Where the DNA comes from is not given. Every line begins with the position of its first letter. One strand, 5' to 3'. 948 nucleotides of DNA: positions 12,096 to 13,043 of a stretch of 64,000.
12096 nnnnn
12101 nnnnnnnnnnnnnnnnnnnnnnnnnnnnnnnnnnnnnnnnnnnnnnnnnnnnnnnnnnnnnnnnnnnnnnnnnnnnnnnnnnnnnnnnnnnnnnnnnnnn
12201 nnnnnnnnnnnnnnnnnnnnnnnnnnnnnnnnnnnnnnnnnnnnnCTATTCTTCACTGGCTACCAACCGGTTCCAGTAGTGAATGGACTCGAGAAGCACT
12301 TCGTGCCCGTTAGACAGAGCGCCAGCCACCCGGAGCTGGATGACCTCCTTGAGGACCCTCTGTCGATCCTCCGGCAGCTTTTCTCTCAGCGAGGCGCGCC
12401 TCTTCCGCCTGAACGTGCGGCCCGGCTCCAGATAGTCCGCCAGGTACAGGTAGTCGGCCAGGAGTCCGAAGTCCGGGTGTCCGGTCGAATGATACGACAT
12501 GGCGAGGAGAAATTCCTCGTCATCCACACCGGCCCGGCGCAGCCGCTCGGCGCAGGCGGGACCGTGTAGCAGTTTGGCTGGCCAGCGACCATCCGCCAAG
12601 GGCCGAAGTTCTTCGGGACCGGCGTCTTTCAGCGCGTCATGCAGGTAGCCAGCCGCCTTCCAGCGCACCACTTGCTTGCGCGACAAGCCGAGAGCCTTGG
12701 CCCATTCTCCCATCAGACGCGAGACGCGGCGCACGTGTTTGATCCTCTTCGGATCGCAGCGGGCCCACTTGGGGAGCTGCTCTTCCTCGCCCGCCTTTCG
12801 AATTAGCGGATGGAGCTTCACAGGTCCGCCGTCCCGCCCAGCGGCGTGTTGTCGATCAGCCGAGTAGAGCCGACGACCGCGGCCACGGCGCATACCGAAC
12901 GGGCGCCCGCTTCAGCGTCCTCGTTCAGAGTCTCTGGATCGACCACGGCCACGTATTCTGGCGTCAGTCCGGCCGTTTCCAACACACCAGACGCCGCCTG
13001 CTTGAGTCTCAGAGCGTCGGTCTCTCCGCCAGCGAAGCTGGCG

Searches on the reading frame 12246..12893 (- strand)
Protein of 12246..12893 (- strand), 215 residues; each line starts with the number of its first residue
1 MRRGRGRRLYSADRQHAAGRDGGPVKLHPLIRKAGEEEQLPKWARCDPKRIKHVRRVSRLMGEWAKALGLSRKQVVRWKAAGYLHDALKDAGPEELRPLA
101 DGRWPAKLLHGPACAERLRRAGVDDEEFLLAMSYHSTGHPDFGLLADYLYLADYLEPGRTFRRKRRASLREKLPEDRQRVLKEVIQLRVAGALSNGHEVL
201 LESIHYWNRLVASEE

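Call 6: search_protein_families(library=pfam, proteins=[window:12246-12893:-])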
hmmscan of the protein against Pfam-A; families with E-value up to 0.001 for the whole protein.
window:12246-12893:- (215 aa): 1 family
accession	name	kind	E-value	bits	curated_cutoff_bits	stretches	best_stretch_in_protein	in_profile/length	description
PF01966.28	HD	-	5.3e-11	43.3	22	1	50-157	1-115/116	HD domain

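Call 7: search_protein_families(library=ncbifam, proteins=[window:12246-12893:-])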
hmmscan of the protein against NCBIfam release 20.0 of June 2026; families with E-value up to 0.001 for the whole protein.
window:12246-12893:- (215 aa): 2 families
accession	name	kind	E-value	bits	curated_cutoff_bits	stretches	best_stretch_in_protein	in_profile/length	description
TIGR00488.1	TIGR00488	equivalog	1.3e-13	51.1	70.15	1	46-159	5-124/173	bis(5'-nucleosyl)-tetraphosphatase (symmetrical) YqeK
NF005519.0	PRK07152.1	equivalog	1.2e-10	40.9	315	1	48-209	195-358/361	nicotinate-nucleotide adenylyltransferase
